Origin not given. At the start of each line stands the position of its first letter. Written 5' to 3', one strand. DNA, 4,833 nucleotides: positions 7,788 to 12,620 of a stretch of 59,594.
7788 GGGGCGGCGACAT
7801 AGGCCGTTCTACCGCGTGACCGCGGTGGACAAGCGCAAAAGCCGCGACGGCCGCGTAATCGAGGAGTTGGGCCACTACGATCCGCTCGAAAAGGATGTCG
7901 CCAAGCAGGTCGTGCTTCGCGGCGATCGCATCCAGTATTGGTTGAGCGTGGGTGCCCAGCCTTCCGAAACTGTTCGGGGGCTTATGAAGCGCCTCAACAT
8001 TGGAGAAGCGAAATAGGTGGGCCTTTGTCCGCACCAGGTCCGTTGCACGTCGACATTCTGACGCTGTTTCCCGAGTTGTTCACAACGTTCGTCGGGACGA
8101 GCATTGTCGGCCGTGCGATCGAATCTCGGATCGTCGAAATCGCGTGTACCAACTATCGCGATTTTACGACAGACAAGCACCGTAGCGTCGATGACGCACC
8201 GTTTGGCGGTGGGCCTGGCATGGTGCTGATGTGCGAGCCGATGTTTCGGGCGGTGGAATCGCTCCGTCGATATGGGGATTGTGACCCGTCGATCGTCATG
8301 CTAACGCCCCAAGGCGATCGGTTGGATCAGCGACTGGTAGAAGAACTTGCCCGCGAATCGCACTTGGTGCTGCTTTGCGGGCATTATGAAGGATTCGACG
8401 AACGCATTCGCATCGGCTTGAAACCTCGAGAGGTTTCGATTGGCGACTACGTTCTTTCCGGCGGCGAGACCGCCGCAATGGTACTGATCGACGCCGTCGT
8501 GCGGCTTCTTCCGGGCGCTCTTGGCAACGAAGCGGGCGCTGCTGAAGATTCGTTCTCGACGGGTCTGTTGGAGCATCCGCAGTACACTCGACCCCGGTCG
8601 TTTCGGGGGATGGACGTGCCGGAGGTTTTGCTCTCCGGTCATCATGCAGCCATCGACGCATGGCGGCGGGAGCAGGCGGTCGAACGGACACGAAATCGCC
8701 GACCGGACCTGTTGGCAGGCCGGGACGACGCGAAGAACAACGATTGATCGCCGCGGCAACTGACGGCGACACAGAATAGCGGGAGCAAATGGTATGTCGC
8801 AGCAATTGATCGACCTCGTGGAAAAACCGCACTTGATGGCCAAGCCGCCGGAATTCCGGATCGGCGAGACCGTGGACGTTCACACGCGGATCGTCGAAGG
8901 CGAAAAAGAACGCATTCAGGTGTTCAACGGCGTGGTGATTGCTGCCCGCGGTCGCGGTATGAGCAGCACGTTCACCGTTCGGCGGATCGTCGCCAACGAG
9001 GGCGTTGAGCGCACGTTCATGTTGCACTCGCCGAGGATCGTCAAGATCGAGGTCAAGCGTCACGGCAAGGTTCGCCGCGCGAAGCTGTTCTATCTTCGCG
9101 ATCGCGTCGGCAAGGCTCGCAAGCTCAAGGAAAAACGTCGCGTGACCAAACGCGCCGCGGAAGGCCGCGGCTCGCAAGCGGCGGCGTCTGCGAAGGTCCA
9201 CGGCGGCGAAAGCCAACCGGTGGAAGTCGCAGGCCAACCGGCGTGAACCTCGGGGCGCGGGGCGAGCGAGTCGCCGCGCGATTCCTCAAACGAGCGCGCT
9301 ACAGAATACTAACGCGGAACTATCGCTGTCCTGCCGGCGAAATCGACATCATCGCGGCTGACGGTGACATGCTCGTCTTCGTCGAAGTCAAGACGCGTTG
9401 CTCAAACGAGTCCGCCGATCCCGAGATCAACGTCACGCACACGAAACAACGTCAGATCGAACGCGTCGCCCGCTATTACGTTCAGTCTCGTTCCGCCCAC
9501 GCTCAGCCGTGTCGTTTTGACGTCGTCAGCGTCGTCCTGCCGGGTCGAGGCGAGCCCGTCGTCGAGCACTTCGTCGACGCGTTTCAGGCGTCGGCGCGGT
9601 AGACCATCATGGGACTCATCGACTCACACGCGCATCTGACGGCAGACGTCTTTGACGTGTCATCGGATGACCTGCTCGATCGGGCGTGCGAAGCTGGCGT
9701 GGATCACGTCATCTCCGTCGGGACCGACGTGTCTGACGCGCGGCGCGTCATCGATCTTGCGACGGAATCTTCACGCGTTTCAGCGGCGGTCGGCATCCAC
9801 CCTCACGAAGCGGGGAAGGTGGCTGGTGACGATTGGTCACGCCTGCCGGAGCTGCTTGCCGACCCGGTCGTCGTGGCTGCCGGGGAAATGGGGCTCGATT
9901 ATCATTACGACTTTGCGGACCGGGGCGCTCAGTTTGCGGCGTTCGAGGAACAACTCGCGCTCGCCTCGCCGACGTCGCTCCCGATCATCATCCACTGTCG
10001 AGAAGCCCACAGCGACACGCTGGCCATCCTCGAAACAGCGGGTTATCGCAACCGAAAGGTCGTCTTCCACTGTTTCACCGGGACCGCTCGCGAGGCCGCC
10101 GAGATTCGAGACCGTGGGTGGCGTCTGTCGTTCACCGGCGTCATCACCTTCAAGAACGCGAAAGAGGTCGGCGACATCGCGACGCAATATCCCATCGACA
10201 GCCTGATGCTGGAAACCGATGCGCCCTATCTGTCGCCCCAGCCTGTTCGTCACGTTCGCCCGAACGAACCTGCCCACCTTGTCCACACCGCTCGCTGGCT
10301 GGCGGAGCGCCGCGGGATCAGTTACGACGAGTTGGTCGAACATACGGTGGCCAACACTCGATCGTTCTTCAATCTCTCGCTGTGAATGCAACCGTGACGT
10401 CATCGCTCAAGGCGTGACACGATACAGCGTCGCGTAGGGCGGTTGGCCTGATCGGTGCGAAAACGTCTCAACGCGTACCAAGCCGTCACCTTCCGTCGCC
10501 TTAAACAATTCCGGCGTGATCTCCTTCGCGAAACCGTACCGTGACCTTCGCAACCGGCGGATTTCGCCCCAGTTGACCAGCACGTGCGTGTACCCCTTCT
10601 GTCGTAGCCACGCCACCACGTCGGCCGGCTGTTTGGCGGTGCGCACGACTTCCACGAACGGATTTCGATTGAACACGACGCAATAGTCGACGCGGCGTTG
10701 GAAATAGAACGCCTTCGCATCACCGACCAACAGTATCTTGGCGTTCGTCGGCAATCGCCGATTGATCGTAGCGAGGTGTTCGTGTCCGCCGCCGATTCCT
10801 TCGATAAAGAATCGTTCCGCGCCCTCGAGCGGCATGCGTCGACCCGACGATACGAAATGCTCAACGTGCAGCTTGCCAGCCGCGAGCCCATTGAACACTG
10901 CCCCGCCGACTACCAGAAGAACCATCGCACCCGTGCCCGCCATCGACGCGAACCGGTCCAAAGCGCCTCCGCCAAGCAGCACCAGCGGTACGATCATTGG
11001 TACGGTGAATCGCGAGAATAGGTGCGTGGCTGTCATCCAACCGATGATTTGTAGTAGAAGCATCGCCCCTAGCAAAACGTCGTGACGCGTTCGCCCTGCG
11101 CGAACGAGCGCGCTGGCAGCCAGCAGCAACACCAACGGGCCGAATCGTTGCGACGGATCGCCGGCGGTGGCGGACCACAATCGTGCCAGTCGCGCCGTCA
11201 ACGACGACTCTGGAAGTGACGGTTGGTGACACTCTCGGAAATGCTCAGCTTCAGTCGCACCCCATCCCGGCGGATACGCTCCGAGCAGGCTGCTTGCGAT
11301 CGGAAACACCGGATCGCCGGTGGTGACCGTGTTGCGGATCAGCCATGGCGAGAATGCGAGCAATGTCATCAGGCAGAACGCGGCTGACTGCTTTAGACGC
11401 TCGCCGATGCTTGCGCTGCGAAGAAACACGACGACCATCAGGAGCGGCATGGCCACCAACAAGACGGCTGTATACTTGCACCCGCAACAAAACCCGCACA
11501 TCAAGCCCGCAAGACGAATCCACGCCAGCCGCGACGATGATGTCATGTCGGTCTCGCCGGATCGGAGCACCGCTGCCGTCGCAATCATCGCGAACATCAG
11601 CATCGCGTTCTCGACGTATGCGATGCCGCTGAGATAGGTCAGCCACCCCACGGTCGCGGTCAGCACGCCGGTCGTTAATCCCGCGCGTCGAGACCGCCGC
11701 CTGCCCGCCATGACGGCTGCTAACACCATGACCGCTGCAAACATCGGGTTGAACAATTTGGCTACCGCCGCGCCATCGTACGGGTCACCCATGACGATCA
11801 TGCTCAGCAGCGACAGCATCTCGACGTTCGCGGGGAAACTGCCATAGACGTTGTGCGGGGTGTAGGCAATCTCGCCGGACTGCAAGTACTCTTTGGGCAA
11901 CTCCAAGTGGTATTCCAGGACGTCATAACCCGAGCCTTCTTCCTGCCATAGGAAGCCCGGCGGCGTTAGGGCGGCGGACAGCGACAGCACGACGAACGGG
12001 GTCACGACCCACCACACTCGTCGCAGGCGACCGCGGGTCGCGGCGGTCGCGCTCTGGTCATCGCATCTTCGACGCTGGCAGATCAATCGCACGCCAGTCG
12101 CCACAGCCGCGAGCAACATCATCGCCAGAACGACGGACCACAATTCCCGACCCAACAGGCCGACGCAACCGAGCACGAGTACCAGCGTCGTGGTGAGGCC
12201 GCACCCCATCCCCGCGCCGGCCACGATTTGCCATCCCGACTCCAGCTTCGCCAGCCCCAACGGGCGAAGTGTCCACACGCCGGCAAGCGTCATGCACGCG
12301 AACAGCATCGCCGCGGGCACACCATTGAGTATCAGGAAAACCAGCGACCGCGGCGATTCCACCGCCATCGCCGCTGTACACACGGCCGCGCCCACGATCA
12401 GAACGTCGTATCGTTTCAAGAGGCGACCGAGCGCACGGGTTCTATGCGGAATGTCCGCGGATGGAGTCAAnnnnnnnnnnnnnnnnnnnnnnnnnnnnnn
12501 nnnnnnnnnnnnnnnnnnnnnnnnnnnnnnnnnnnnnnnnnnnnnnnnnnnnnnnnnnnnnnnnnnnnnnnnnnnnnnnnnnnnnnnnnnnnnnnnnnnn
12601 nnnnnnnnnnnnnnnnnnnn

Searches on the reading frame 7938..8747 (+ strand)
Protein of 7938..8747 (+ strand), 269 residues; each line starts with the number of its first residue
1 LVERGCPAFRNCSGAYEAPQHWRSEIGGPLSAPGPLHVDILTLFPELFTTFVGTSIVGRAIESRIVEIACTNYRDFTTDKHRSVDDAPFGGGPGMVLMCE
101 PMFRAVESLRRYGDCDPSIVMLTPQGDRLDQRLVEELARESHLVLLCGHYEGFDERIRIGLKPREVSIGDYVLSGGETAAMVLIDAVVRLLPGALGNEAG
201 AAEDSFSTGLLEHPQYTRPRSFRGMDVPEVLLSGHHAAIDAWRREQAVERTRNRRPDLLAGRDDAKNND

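Call 46: search_protein_families(library=pfam, proteins=[window:7938-8747:+])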
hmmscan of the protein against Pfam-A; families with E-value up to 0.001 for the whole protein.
window:7938-8747:+ (269 aa): 1 family
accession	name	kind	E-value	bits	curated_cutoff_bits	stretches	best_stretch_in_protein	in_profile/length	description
PF01746.26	tRNA_m1G_MT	-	6.6e-64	215.7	27.3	1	58-256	2-195/195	tRNA (Guanine-1)-methyltransferase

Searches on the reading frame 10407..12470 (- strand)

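Call 46: search_protein_families(library=pfam, proteins=[window:10407-12470:-])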
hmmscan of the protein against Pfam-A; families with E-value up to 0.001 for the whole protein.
window:10407-12470:- (687 aa): 1 family
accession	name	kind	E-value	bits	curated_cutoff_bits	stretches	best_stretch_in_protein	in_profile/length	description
PF13231.12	PMT_2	-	0.00025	21.7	26.1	1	245-378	32-159/160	Dolichyl-phosphate-mannose-protein mannosyltransferase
